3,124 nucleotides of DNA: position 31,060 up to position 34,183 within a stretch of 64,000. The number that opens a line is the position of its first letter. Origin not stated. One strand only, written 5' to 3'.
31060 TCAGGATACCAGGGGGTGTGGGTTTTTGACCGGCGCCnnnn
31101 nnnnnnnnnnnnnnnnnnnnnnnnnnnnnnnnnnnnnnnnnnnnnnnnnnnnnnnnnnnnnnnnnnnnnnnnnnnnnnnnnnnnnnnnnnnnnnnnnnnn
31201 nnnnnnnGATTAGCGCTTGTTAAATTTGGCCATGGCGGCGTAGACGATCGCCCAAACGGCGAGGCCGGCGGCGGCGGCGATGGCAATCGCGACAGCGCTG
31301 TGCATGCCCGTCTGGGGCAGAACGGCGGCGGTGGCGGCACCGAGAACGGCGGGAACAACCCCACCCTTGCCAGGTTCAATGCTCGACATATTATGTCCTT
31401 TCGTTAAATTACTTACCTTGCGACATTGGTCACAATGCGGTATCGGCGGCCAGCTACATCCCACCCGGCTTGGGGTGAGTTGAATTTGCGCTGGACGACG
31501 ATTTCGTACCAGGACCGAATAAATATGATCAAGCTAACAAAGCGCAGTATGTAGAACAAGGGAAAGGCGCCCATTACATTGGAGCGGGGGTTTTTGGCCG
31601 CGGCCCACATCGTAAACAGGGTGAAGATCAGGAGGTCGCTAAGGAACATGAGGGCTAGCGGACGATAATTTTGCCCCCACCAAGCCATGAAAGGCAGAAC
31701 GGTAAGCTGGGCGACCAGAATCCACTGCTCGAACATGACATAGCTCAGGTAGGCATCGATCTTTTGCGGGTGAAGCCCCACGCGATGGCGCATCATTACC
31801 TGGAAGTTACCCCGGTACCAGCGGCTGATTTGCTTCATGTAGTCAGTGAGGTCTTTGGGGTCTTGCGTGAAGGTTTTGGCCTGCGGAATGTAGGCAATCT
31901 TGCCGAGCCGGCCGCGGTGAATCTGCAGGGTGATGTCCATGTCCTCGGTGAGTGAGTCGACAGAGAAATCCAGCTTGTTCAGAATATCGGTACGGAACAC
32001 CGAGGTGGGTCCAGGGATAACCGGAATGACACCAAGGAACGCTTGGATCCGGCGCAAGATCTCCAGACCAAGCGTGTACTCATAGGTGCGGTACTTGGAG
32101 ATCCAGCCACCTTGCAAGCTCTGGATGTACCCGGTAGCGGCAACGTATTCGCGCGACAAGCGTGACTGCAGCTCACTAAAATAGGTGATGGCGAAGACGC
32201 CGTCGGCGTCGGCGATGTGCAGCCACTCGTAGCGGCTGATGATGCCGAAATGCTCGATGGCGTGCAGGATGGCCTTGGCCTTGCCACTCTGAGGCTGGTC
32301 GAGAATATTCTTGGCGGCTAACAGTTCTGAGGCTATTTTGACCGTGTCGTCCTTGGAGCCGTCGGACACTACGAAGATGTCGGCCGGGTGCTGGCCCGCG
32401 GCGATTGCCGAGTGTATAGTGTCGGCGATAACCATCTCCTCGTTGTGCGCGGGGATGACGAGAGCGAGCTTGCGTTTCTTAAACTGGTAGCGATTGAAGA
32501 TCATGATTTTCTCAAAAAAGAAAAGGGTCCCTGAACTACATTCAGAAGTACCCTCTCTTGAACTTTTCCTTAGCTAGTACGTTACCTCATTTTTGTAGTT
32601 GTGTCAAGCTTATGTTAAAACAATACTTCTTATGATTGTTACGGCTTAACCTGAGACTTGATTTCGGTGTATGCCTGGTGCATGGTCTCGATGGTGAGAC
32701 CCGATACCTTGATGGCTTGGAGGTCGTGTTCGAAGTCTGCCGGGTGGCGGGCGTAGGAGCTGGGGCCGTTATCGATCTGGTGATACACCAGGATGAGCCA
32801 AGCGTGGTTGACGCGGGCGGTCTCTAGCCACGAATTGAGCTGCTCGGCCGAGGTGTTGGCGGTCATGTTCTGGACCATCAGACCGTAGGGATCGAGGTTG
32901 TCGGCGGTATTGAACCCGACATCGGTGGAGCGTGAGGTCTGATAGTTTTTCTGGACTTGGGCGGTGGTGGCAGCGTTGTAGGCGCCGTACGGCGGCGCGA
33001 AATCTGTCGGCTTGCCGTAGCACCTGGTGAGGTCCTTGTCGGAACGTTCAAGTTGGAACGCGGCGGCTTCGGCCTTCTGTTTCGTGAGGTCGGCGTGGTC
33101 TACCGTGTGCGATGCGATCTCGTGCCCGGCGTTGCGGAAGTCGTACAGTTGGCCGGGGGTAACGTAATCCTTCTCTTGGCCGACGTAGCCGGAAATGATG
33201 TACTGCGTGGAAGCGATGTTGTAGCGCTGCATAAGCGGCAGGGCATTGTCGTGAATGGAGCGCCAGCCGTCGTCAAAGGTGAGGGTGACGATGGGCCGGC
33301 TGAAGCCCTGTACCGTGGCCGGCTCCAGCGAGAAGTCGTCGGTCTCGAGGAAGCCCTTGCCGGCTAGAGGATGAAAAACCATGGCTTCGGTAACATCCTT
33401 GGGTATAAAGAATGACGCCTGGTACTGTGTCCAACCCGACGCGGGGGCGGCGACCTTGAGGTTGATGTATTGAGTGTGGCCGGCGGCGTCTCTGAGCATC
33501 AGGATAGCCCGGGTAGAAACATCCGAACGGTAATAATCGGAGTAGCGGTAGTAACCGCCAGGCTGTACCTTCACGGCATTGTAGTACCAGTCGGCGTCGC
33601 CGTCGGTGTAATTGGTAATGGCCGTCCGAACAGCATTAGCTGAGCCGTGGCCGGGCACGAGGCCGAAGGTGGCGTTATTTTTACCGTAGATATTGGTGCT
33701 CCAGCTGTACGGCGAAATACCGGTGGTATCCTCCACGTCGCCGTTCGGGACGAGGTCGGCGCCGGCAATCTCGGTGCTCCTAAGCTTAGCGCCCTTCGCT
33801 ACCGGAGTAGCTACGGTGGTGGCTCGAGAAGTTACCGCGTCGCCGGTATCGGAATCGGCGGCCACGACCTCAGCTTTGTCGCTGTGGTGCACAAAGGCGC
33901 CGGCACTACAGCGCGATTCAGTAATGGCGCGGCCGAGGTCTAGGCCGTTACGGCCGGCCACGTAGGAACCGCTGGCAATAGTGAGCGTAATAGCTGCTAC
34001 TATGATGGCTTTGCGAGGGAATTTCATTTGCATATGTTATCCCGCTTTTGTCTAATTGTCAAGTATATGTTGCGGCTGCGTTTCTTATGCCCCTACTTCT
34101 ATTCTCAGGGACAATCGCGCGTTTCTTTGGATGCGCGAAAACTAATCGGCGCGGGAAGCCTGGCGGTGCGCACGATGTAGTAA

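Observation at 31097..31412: Mini-protein consisting almost entirely of an LPXTG sorting signal, followed by a 36-aa hydrophobic peptide, downstream of a GT2 synthase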

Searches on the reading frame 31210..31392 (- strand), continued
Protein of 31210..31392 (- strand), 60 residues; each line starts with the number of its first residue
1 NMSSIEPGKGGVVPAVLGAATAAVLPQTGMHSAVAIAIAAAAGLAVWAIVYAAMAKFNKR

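Call 81: predict_structure(alignment_id=A5)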
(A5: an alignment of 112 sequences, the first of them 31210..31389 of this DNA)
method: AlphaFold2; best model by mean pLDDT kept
length: 59 residues; sequences in the alignment: 112
mean_pLDDT: 73.2   pTM: 0.43
mean pLDDT of the five models: 73.2, 71.2, 70.0, 69.9, 69.6
residues with pLDDT >= 90: 23; 70-90: 6; 50-70: 19; < 50: 11
segments of 3 or more residues with pLDDT < 50: 8-13, 15-17
pLDDT, mean of each block of 10 residues (from residue 1): 53 48 59 94 98 88
secondary structure, 60 per line:
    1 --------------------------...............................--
elements in order: H27-57

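Call 85: find_related_loci(query=A7, collection=metagenome_contigs, flank=8000)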
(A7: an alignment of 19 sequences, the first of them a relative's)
Query A7 (57 aa) in metagenome_contigs; peptide patterns used: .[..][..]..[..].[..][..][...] (x = any residue, [..] = any of these).
600 stretches matched a pattern (row limit reached: there are more); 2 encode a relative of the query (tblastn E <= 1e-3); 2 distinct loci.
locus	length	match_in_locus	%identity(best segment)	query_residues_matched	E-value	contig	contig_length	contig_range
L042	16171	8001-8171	77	1-57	4e-26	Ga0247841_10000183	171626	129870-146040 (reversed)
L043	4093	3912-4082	74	1-57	8e-24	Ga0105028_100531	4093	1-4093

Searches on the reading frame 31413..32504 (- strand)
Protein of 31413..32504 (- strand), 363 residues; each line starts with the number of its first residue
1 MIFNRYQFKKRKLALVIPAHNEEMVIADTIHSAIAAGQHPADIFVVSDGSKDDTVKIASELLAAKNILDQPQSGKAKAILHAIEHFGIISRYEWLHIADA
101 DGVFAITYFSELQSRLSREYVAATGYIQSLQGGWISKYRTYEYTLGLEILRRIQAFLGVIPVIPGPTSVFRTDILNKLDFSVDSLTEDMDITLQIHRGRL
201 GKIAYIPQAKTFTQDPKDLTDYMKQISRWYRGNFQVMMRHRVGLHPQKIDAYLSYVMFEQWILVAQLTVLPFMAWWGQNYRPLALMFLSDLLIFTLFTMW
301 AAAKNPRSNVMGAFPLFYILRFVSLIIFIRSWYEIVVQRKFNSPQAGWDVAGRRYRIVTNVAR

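Call 3: search_protein_families(library=pfam, proteins=[window:31413-32504:-], max_evalue=0.01)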
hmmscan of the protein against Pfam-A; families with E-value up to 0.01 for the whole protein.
window:31413-32504:- (363 aa): 4 families
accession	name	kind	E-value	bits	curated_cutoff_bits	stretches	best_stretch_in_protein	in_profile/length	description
PF13641.12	Glyco_tranf_2_3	-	3.7e-20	73.4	27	1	13-232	3-230/230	Glycosyltransferase like family 2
PF00535.33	Glycos_transf_2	-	8.2e-18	65.3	23.3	1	15-178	2-167/168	Glycosyl transferase family 2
PF13632.12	Glyco_trans_2_3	-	7.5e-12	45.9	27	1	97-300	4-189/198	Glycosyl transferase family group 2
PF13704.12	Glyco_tranf_2_4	-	0.0032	18.4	27.5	1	21-105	2-85/98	Glycosyl transferase family 2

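Call 4: search_protein_families(library=ncbifam, proteins=[window:31413-32504:-], max_evalue=0.01)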
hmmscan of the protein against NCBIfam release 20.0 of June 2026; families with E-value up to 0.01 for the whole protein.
window:31413-32504:- (363 aa): 14 families
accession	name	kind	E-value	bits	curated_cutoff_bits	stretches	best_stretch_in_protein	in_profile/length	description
TIGR03937.1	PgaC_IcaA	equivalog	1.1e-26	93.8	422.3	1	11-265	45-301/407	poly-beta-1,6-N-acetyl-D-glucosamine synthase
TIGR03111.1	glyc2_xrt_Gpos1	hypoth_equivalog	2.7e-13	49.5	363.95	1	12-299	50-356/439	TIGR03111 family XrtG-associated glycosyltransferase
NF041865.1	EpsU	equivalog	6.6e-10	38.6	700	1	9-245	37-277/394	exopolysaccharide biosynthesis GT2 family glycosyltransferase EpsU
TIGR04242.1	nodulat_NodC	equivalog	9.3e-10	38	550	1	14-268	51-317/395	chitooligosaccharide synthase NodC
TIGR04283.1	glyco_like_mftF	equivalog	3.1e-08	33.5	182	1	13-126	1-107/221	TIGR04283 family arsenosugar biosynthesis glycosyltransferase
TIGR04182.1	glyco_TIGR04182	equivalog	7.9e-08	32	325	1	14-112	3-93/293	S-layer glycoprotein N-glycosyltransferase AglJ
TIGR03030.1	CelA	equivalog_domain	4.1e-07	28.4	699.1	1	166-241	310-385/714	UDP-forming cellulose synthase catalytic subunit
NF058614.1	PPMAGASynPpgS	equivalog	4.6e-06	26.2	370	1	15-121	4-106/226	polyprenyl-phospho-N-acetylgalactosaminyl synthase PpgS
NF053846.1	glyco_with_XrtP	equivalog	3.4e-05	22.7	520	1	15-64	45-93/440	XrtP-associated glycosyltransferase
NF010496.0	PRK13915.1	equivalog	7.5e-05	21.9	262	1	9-70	29-97/307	glucosyl-3-phosphoglycerate synthase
TIGR03469.1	HpnB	hypoth_equivalog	9.1e-05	21.6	379.25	1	12-120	45-164/386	hopene-associated glycosyltransferase HpnB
NF007482.0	PRK10073.1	equivalog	0.00058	18.9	423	1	9-79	4-77/334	glycosyltransferase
NF003962.0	PRK05454.2-5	equivalog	0.00062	18.5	328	0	213-263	367-422/641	glucans biosynthesis glucosyltransferase MdoH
NF041391.1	DPhHxTase_Halo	equivalog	0.0034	16.4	375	1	19-85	3-66/213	dolichyl-phosphate hexose transferase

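Call 20: find_related_loci(query=A2, collection=genome_contigs, flank=6000)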
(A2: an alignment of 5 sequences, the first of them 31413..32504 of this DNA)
Query A2 (363 aa) in genome_contigs; peptide patterns used: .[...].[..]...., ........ (x = any residue, [..] = any of these).
60 stretches matched a pattern; 25 encode a relative of the query (tblastn E <= 1e-3); 25 distinct loci.
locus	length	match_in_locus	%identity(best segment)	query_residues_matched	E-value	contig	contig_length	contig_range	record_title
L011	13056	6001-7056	67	10-362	7e-158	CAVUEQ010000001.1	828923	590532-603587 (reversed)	MAG: uncultured bacterium isolate MFD04944.bin.2.55 genome assembly, contig: contig_29178, whole genome shotgun sequence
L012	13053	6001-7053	63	10-360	2e-157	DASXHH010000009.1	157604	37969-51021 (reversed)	MAG TPA_asm: Candidatus Saccharimonadia bacterium isolate SMAG_U5188 k141_1141456, whole genome shotgun sequence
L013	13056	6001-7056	63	10-360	7e-150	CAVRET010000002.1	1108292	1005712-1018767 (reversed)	MAG: uncultured bacterium isolate MFD04463.bin.1.58 genome assembly, contig: contig_10051, whole genome shotgun sequence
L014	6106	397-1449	57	9-357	6e-131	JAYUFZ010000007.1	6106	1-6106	MAG: bacterium isolate GFS_7960 GFS_7960_6, whole genome shotgun sequence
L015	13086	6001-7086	65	1-362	2e-156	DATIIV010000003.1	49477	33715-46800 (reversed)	MAG TPA_asm: Candidatus Saccharimonadia bacterium isolate SMAG_U15674 k141_42686, whole genome shotgun sequence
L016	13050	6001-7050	53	10-357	1e-122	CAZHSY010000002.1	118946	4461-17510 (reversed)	MAG TPA_asm: uncultured Candidatus Saccharibacteria bacterium isolate SRP170004_co1_321 genome assembly, contig: NODE_16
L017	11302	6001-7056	54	9-358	3e-122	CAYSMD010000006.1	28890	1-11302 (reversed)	MAG TPA_asm: uncultured Candidatus Saccharibacteria bacterium isolate SRP286056_co2_117 genome assembly, contig: NODE_22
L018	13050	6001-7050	55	10-357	6e-122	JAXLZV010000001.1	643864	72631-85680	MAG: Candidatus Saccharibacteria bacterium isolate STL-PAT11 C3.191.fa-1, whole genome shotgun sequence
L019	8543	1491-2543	53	9-357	4e-119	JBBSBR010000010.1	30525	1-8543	MAG: Candidatus Saccharimonadia bacterium isolate La6_metabat2.164 La6_metabat2.164_K_3132682_L_30525_cov_27.3858, whole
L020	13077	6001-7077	52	1-357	4e-115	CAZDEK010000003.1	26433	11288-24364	MAG TPA_asm: uncultured Candidatus Saccharibacteria bacterium isolate SRP135725_co1_192 genome assembly, contig: NODE_21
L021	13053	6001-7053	52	9-357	4e-115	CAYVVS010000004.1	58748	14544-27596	MAG TPA_asm: uncultured Candidatus Saccharibacteria bacterium isolate SRP170004_co1_322 genome assembly, contig: NODE_61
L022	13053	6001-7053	52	9-357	1e-113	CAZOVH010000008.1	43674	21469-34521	MAG TPA_asm: uncultured Candidatus Saccharibacteria bacterium isolate SRP296810_co1_392 genome assembly, contig: NODE_69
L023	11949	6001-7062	48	10-361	1e-108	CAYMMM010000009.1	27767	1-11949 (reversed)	MAG TPA_asm: uncultured Candidatus Saccharibacteria bacterium isolate SRP133034_co1_63 genome assembly, contig: NODE_162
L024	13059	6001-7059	45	10-360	5e-105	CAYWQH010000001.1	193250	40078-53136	MAG TPA_asm: uncultured Candidatus Saccharibacteria bacterium isolate SRP200132_co1_766 genome assembly, contig: NODE_54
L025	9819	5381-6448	46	10-363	6e-103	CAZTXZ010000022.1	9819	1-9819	MAG TPA_asm: uncultured Candidatus Saccharibacteria bacterium isolate SRP193066_co1_228 genome assembly, contig: NODE_61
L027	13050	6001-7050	44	11-359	1e-100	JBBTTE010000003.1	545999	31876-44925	MAG: Patescibacteria group bacterium isolate H32-bin050_1 H32_bin050_1_000000000003, whole genome shotgun sequence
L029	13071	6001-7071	44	9-363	2e-98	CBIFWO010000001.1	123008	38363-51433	MAG TPA_asm: uncultured bacterium isolate ERR14720264_binner12_Refined_13 genome assembly, contig: ERZ27336811.1, whole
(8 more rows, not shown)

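Call 27: search_protein_families(library=pfam, proteins=[L027:7050-7760:-, L027:7808-8611:-, L027:5020-5952:+, L017:7074-8426:+, L029:7080-8459:+, L027:3365-4402:+], max_evalue=0.01)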
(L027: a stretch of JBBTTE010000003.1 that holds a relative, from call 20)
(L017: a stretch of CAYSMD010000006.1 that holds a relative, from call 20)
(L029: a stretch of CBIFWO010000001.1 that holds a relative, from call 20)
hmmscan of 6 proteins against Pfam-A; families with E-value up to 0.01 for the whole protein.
L027:7050-7760:- (236 aa): 1 family
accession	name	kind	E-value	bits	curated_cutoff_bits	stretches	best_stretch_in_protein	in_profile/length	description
PF04203.18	Sortase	-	3.4e-26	91.9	26.6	1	78-210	1-123/125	Sortase domain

L027:7808-8611:- (267 aa): 0 families

L027:5020-5952:+ (310 aa): 1 family
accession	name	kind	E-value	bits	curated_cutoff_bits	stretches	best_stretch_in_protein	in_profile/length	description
PF01522.26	Polysacc_deac_1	-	1.1e-17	64.6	23.1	1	84-199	5-116/124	Polysaccharide deacetylase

L017:7074-8426:+ (450 aa): 1 family
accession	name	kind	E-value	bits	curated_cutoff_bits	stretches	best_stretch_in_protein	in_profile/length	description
PF01522.26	Polysacc_deac_1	-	1.1e-19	71.1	23.1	1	236-351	6-118/124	Polysaccharide deacetylase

L029:7080-8459:+ (459 aa): 2 families
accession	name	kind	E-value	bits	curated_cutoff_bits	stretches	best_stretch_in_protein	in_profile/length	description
PF01522.26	Polysacc_deac_1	-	1.1e-22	80.8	23.1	1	245-361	5-115/124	Polysaccharide deacetylase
PF10096.14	DUF2334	-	0.00031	20.8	26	1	261-422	18-190/203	Uncharacterized protein conserved in bacteria (DUF2334)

L027:3365-4402:+ (345 aa): 0 families

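Call 62: search_protein_families(library=ncbifam, proteins=[L027:7050-7760:-, L021:8424-9578:-, L021:9996-11231:-], max_evalue=0.001)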
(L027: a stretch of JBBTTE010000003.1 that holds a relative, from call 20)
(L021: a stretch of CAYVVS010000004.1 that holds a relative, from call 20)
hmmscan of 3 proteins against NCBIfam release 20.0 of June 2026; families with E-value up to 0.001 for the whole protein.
L027:7050-7760:- (236 aa): 7 families
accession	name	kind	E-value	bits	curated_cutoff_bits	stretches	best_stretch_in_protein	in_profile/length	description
NF033745.1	class_C_sortase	subfamily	5.1e-19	68.9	160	1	73-210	91-219/220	class C sortase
NF033747.1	class_E_sortase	subfamily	7.3e-18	65.2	160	1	63-211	59-205/211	class E sortase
NF058671.1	sortase_SrtD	exception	2.8e-17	63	140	1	66-210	55-186/187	class D sortase, LPxTATN-specific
TIGR01076.1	sortase_fam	subfamily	8.2e-16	58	39.35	1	78-212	3-128/136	sortase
NF033746.1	class_D_sortase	subfamily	1.3e-15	57.4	165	1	73-211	8-133/135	class D sortase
NF033748.1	class_F_sortase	subfamily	1.9e-09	37.3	166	1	69-197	5-135/155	class F sortase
TIGR03784.1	marine_sortase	equivalog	7.2e-08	32.3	158.25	1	142-208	102-173/174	class GN sortase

L021:8424-9578:- (384 aa): 0 families

L021:9996-11231:- (411 aa): 1 family
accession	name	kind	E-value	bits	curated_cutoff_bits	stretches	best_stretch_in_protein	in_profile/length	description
NF004285.1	PRK05696.1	equivalog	0.00013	21.8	179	1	52-105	11-63/171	flagellar basal body-associated protein FliL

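Call 68: search_solved_structures(query=A2, max_evalue=0.001)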
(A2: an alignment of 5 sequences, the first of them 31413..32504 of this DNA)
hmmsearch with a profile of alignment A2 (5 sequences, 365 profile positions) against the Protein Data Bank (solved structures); distinct sequences matched with E-value up to 0.001: 4.
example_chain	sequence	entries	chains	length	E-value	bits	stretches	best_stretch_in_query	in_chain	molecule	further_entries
8smm_A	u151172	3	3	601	4.7e-06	28.9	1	51-285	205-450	Hyaluronan synthase 1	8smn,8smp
2z87_A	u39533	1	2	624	5e-05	25.5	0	13-78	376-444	Chondroitin synthase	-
2z86_A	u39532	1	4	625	5e-05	25.5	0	13-78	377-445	Chondroitin synthase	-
6p61_A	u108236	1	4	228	0.00031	22.9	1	9-158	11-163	Glycosyltransferase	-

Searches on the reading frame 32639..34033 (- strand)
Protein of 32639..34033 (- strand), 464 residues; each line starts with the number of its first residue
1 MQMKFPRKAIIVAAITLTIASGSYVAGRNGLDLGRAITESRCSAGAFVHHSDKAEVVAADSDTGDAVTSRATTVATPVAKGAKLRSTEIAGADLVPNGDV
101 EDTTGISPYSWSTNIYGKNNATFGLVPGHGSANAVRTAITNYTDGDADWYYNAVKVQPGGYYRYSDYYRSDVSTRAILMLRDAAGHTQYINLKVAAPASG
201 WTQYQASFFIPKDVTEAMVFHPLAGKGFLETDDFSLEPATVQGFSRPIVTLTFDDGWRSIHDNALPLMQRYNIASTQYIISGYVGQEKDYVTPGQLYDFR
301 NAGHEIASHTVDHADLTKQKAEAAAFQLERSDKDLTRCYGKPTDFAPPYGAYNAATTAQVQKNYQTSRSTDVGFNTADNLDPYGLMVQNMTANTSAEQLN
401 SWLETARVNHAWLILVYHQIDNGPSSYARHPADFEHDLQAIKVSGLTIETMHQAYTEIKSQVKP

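Call 3: search_protein_families(library=pfam, proteins=[window:32639-34033:-], max_evalue=0.01)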
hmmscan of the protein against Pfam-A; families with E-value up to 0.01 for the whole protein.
window:32639-34033:- (464 aa): 1 family
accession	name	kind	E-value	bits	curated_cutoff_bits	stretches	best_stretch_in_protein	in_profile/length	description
PF01522.26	Polysacc_deac_1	-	3.1e-25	88.9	23.1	1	245-362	5-118/124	Polysaccharide deacetylase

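Call 4: search_protein_families(library=ncbifam, proteins=[window:32639-34033:-], max_evalue=0.01)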
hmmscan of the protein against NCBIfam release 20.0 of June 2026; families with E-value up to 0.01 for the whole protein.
window:32639-34033:- (464 aa): 12 families
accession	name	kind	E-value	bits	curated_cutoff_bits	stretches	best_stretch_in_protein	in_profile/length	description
NF050820.1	PolSacchBiosHfsH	equivalog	8.5e-22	78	400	1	244-454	31-244/249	oligosaccharide deacetylase HfsH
TIGR02764.1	spore_ybaN_pdaB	equivalog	7.2e-11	42.2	237.4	1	249-361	8-117/191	polysaccharide deacetylase family sporulation protein PdaB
TIGR03933.1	PIA_icaB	equivalog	1.3e-09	38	248.35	1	244-362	69-201/245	intercellular adhesin biosynthesis polysaccharide N-deacetylase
NF045820.1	PgAcgDacpgdA_Strep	equivalog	2.4e-08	33.2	800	1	228-352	249-370/463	peptidoglycan-N-acetylglucosamine deacetylase PgdA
TIGR04243.1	nodulat_NodB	equivalog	4.2e-08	32.9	240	1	249-360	4-113/197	chitooligosaccharide deacetylase NodB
TIGR02884.1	spore_pdaA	equivalog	2.4e-07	30.7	298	1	248-360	38-148/224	delta-lactam-biosynthetic de-N-acetylase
NF045821.1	PgAcgDacpgdA1_Bac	equivalog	3e-07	29.6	400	1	244-393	85-226/282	peptidoglycan-N-acetylglucosamine deacetylase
TIGR02873.1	spore_ylxY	hypoth_equivalog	3.3e-07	29.8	391.5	1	232-357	70-192/268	probable sporulation protein, polysaccharide deacetylase family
TIGR03938.2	deacetyl_PgaB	equivalog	1.6e-05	23.4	321.9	1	249-288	66-105/621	poly-beta-1,6-N-acetyl-D-glucosamine N-deacetylase PgaB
TIGR03006.1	pepcterm_polyde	equivalog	0.0005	19.3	276.2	1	263-340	38-110/272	XrtA system polysaccharide deacetylase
NF045822.1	PgAcgDacpgdA2_Bac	equivalog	0.0046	16.3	400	1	238-352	61-171/274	peptidoglycan-N-acetylglucosamine deacetylase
NF011177.0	PRK14582.1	equivalog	0.0086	14.4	923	0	248-275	108-135/671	poly-beta-1,6-N-acetyl-D-glucosamine N-deacetylase PgaB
